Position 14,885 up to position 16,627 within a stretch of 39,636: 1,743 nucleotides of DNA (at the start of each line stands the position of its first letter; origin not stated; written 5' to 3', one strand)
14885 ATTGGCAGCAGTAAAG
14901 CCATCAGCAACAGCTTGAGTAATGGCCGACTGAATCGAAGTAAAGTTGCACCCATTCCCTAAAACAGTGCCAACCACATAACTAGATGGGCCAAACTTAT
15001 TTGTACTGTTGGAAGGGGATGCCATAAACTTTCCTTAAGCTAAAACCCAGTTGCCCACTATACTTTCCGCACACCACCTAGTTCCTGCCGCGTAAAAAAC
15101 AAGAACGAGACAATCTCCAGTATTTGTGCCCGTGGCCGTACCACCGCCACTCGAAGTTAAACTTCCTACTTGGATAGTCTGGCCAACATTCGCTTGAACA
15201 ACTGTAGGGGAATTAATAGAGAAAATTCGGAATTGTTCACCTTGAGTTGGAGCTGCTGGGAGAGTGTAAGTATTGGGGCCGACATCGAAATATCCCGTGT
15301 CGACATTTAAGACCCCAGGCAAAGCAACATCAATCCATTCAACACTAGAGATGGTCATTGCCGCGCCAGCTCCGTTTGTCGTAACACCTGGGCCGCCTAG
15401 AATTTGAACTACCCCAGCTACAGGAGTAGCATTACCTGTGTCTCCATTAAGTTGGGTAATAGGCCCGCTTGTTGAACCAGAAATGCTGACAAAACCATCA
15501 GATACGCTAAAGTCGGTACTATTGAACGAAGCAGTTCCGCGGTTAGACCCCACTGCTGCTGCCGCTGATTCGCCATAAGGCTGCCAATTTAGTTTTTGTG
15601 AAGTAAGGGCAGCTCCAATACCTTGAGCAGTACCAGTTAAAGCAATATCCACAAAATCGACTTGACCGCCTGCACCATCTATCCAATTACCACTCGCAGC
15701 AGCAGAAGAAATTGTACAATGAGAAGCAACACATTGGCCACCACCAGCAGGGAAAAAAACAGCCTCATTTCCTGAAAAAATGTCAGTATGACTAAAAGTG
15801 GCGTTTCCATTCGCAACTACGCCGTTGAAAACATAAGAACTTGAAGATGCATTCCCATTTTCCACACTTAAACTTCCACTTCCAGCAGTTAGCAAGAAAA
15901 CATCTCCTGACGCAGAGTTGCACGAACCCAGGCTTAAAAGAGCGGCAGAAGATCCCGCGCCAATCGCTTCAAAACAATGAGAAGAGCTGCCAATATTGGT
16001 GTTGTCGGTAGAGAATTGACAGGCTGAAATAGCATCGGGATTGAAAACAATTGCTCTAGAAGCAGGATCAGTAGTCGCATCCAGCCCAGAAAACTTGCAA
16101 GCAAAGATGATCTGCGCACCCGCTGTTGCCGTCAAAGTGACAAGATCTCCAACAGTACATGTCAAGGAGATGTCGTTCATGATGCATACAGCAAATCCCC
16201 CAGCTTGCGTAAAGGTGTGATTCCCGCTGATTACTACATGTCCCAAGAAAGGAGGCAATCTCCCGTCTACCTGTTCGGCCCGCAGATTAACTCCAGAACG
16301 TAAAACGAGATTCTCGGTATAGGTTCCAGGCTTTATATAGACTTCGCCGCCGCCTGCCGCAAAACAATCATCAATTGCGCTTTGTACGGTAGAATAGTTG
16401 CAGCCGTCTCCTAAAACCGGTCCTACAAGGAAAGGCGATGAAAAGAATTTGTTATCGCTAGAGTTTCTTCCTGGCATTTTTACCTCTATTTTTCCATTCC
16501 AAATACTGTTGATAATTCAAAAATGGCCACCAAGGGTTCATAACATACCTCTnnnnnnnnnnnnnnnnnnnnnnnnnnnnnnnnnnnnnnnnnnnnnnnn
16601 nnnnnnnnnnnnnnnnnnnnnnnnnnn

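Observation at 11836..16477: Three tandem beta-helix paralogs with inverted tailspike polarity (enzyme-like domain first, shared fibre domain last)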

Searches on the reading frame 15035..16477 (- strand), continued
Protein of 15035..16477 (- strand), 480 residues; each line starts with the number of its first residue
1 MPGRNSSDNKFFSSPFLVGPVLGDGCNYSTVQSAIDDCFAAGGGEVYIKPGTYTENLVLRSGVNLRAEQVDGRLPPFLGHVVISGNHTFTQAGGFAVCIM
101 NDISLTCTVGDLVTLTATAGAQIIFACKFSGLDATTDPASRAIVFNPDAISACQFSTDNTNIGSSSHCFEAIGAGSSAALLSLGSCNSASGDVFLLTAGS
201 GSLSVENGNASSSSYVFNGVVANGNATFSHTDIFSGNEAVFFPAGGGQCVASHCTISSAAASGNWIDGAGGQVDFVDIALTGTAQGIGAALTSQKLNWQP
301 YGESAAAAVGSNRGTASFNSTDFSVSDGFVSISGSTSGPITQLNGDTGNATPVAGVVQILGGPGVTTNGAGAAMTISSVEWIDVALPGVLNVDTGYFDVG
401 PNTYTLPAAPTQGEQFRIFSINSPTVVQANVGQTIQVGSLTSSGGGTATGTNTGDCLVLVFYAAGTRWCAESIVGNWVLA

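Call 36: find_related_loci(query=A3, collection=viral_contigs, flank=10000)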
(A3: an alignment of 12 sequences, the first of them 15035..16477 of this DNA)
Query A3 (480 aa) in viral_contigs; peptide patterns used: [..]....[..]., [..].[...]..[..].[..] (x = any residue, [..] = any of these).
339 stretches matched a pattern; 13 encode a relative of the query (tblastn E <= 1e-3); 13 distinct loci.
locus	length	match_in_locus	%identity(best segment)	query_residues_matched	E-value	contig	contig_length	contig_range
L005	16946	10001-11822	57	1-480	1e-162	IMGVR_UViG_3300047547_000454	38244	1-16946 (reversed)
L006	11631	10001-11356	55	26-480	4e-137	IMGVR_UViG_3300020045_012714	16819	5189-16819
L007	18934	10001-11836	46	1-480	3e-123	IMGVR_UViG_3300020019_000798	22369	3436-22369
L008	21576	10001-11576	33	1-480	1e-59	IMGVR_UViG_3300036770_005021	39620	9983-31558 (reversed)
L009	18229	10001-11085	29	1-475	1e-13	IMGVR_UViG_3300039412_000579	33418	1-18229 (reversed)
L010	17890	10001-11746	39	4-81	4e-11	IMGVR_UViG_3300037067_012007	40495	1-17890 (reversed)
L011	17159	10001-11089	43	8-88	1e-10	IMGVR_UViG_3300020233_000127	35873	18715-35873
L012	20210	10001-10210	44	14-88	7e-10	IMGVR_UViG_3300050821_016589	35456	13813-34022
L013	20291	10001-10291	35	13-125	4e-8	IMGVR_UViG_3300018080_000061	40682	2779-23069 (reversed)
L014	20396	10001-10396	30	28-141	2e-7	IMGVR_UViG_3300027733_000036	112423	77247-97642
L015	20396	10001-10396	30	28-141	2e-7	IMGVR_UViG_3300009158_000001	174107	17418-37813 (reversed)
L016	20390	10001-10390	29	28-140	5e-7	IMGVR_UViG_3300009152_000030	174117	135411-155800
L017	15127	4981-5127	49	22-66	7e-5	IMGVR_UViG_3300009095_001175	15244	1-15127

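Call 54: search_protein_families(library=pfam, proteins=[P0047, P0062, P0065, P0058, P0039, P0046, P0054, P0059, P0061, P0063], max_evalue=0.05)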
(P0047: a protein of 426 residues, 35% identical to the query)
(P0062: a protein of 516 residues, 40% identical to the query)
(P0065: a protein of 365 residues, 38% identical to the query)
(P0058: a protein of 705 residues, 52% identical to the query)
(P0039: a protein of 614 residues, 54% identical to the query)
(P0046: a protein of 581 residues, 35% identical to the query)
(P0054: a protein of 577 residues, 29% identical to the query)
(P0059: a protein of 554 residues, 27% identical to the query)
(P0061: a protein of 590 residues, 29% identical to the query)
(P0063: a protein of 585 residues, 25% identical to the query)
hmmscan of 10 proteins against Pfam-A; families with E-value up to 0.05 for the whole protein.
P0047 (426 aa): 1 family
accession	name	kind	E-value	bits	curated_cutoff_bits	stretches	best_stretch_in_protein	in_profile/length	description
PF01095.25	Pectinesterase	-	2.1e-05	23.9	27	1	21-89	7-75/298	Pectinesterase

P0062 (516 aa): 2 families
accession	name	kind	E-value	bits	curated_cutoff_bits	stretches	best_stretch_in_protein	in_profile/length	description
PF01095.25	Pectinesterase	-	0.0049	16.1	27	1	81-338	9-248/298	Pectinesterase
PF10290.14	YJL171C_Tos1_N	-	0.024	15.5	27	0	461-491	7-38/63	Cell wall protein YJL171C/Tos1, N-terminal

P0065 (365 aa): 0 families

P0058 (705 aa): 1 family
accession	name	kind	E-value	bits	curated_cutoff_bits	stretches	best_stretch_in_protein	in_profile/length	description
PF13229.12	Beta_helix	-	0.012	15.7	25.9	1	347-458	46-156/158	Right handed beta helix region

P0039 (614 aa): 0 families

P0046 (581 aa): 0 families

P0054 (577 aa): 0 families

P0059 (554 aa): 1 family
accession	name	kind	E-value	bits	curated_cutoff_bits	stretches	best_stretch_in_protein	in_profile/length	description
PF01095.25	Pectinesterase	-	0.0047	16.1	27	1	131-205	3-81/298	Pectinesterase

P0061 (590 aa): 0 families

P0063 (585 aa): 0 families

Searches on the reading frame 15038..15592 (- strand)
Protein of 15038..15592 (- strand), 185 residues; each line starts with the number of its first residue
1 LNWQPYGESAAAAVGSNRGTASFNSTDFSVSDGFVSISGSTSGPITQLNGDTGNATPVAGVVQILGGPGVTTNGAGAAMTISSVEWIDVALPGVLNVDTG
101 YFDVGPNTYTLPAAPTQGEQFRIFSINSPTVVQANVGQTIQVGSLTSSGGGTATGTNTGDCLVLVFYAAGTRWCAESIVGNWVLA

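Call 46: predict_structure(alignment_id=A4)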
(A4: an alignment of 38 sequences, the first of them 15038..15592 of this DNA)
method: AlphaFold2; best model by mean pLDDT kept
length: 185 residues; sequences in the alignment: 38
mean_pLDDT: 79.4   pTM: 0.62
mean pLDDT of the five models: 79.4, 79.3, 77.9, 75.6, 75.1
residues with pLDDT >= 90: 94; 70-90: 19; 50-70: 58; < 50: 14
segments of 3 or more residues with pLDDT < 50: 1-5, 16-18
pLDDT, mean of each block of 10 residues (from residue 1): 46 52 69 67 53 59 63 65 83 91 96 94 96 98 97 97 97 97 96
secondary structure, 60 per line:
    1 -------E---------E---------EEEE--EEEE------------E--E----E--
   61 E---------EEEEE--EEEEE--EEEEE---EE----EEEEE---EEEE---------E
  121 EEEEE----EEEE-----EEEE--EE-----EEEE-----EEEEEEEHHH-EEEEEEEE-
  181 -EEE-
elements in order: E28-31 E34-37 E71-75 E78-82 E85-89 E99-103 E107-110 E120-125 E130-133 E139-142 E152-155 E161-167 E172-179 E182-184

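Call 48: fold_search(model_id=the predicted structure, library=pdb)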
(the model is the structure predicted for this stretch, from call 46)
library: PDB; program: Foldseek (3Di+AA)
matches with E <= 10: 252; with E <= 0.001: 9
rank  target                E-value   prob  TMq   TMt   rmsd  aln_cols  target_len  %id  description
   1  7rfo_B                1.2e-05  1.00  0.46  0.28   7.9       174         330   17  SeMet Tailspike protein 4 (TSP4) phage CBA120, residues 1-335, obtained in the presence of LiSO4 (released 2022-02-23)
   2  9ny6_C                1.6e-05  1.00  0.37  0.25  10.6       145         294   13  Pseudomonas phage Pa223 capsid spike (released 2025-08-06)
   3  7rej_A                1.9e-05  1.00  0.44  0.27   9.1       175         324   16  Tailspike protein 4 (TSP4) from phage CBA120, residues 1-335, obtained in the presence of NaK-Tartrate (released 2022-02-23)
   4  9f4a_LS               5.8e-05  1.00  0.42  0.14   3.9       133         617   15  Interface between baseplate cup and extended tail tube/sheath of Klebsiella phage KP1 variant vB_Kpn_Lilla1 (released 2025-05-14)
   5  7rfv                  1.1e-04  1.00  0.43  0.34   9.4       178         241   17  Tailspike protein 4 (TSP4) from phage CBA120, residues 1-250, obtained in the presence of PEG8000 (released 2022-02-23)
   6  7rfo_A                1.3e-04  1.00  0.43  0.26   9.1       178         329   15  SeMet Tailspike protein 4 (TSP4) phage CBA120, residues 1-335, obtained in the presence of LiSO4 (released 2022-02-23)
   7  7rej_B                1.4e-04  1.00  0.41  0.31  10.1       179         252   17  Tailspike protein 4 (TSP4) from phage CBA120, residues 1-335, obtained in the presence of NaK-Tartrate (released 2022-02-23)
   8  7rfo_C                5.1e-04  1.00  0.44  0.27   9.6       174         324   16  SeMet Tailspike protein 4 (TSP4) phage CBA120, residues 1-335, obtained in the presence of LiSO4 (released 2022-02-23)
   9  24qj                  6.1e-04  1.00  0.34  0.15   5.0       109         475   12  Crystal structure of a tailspike depolymerase (Solidus_gp83) from Acinetobacter phage Solidus (released 2026-03-25)
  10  6o38_A                2.2e-03  1.00  0.31  0.12   5.5       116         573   13  Structure of a chaperone-substrate complex (released 2019-07-24)
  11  6o38_C                2.5e-03  1.00  0.32  0.13   5.2       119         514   15  Structure of a chaperone-substrate complex (released 2019-07-24)
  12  6o38_F                3.1e-03  1.00  0.31  0.12   5.5       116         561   13  Structure of a chaperone-substrate complex (released 2019-07-24)
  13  1hf2_B                1.1e-01  0.16  0.20  0.19  10.8       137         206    9  Crystal structure of the bacterial cell-division inhibitor MinC from T. maritima (released 2001-05-30)
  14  7uny_D                5.4e-01  0.02  0.12  0.09  15.0       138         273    6  Crystal structure of D2 nanobody in complex with PfCSS (released 2022-11-23)
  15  5xdm_B                6.5e-01  0.11  0.21  0.31   8.2       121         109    9  Structure of the C-terminal domain of E. coli MinC at 3.0 angstrom resolution (released 2018-02-07)
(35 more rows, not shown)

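Call 53: fold_search(model_id=the predicted structure, library=viral)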
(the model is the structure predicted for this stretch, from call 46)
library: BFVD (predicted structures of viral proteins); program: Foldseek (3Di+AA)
matches with E <= 10: 589; with E <= 0.001: 242
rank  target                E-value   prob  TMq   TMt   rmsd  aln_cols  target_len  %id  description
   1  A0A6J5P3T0            9.1e-19  1.00  0.63  0.25   6.1       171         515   33  Uncharacterized protein [uncultured Caudovirales phage]
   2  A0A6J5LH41            2.9e-16  1.00  0.62  0.71   5.3       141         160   42  Uncharacterized protein [uncultured Caudovirales phage]
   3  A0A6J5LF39            3.3e-16  1.00  0.57  0.55   7.4       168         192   28  Uncharacterized protein [uncultured Caudovirales phage]
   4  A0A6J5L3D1            7.6e-13  1.00  0.53  0.41   6.0       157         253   25  Uncharacterized protein [uncultured Caudovirales phage]
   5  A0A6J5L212            1.7e-12  1.00  0.53  0.40   5.5       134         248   27  Uncharacterized protein [uncultured Caudovirales phage]
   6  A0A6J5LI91            2.7e-12  1.00  0.53  0.56   6.7       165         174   27  Peptidase A1 domain-containing protein [uncultured Caudovirales phage]
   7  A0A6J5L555            3.1e-12  1.00  0.55  0.53   5.6       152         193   28  Uncharacterized protein [uncultured Caudovirales phage]
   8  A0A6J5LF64            1.7e-11  1.00  0.53  0.43   8.8       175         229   21  Uncharacterized protein [uncultured Caudovirales phage]
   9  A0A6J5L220            1.9e-11  1.00  0.54  0.21   8.0       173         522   22  Uncharacterized protein [uncultured Caudovirales phage]
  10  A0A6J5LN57            2.4e-11  1.00  0.53  0.26   6.7       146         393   29  Trimeric autotransporter adhesin YadA-like head domain-containing protein [uncultured Caudovirales phage]
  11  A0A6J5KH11            2.6e-11  1.00  0.52  0.22   4.2       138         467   25  Uncharacterized protein [uncultured Caudovirales phage]
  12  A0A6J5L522            1.3e-10  1.00  0.54  0.27   6.9       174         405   23  Uncharacterized protein [uncultured Caudovirales phage]
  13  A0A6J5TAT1            5.7e-10  1.00  0.52  0.58   6.8       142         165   20  Uncharacterized protein [uncultured Caudovirales phage]
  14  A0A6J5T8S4            1.7e-09  1.00  0.50  0.72   2.4       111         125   20  Uncharacterized protein [uncultured Caudovirales phage]
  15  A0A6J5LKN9            5.7e-09  1.00  0.52  0.17  12.0       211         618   20  Uncharacterized protein [uncultured Caudovirales phage]
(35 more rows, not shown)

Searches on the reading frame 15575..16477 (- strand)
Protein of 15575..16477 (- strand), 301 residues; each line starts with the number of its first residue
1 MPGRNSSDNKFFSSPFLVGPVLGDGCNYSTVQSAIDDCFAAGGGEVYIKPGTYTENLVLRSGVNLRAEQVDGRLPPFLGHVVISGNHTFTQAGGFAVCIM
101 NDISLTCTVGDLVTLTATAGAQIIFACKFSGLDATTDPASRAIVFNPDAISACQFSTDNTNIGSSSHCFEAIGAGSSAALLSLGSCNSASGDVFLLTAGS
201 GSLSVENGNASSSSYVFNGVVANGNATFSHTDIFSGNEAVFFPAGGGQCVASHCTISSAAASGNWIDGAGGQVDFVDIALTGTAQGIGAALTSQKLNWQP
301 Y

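Call 73: search_protein_representatives(alignment_id=A5)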
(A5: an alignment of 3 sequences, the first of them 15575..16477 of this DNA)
Query: 3 sequences, 307 profile positions. Proteins with E-value up to 0.001 (for the whole library): 1743; up to 1e-10: 287; up to 1e-30: 49. The best 150 are listed.
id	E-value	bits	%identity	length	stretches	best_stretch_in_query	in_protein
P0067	1.1e-153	527.6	-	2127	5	8-307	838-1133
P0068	4.7e-92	325.2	-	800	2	1-307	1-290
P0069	1.2e-84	300.9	-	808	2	1-307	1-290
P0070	6.3e-83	295.2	-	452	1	5-307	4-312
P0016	2.4e-79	283.4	-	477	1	1-307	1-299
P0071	6.3e-78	278.8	-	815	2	1-307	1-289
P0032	3.8e-75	269.6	-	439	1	1-307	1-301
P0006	3.1e-68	247.0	-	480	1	1-307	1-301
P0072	1.3e-64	235.0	-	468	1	1-307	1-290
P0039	2.9e-64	233.9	-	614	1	1-307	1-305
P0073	4.9e-56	206.9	-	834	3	1-307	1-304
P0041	1.4e-54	202.0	-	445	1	1-307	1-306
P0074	2.1e-51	191.6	-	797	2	4-306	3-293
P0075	2.5e-50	188.1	-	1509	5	122-306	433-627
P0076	3.0e-50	187.8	-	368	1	1-307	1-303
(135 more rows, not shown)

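Call 76: find_encoding_contigs(protein=P0067, flank=10000, max_places=2)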
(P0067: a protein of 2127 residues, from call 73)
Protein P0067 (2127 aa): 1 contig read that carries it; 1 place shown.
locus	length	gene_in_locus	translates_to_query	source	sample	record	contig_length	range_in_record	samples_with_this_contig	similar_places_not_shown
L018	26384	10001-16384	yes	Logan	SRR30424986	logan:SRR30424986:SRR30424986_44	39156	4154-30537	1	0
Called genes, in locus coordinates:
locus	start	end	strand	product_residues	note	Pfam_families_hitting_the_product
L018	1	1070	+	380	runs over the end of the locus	-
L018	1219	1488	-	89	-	-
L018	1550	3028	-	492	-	-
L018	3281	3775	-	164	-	-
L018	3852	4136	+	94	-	-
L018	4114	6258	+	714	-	-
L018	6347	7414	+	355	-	-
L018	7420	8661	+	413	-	-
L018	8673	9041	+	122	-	-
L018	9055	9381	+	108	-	-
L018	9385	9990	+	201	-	-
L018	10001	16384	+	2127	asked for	-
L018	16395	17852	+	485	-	-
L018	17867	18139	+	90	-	-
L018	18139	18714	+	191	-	-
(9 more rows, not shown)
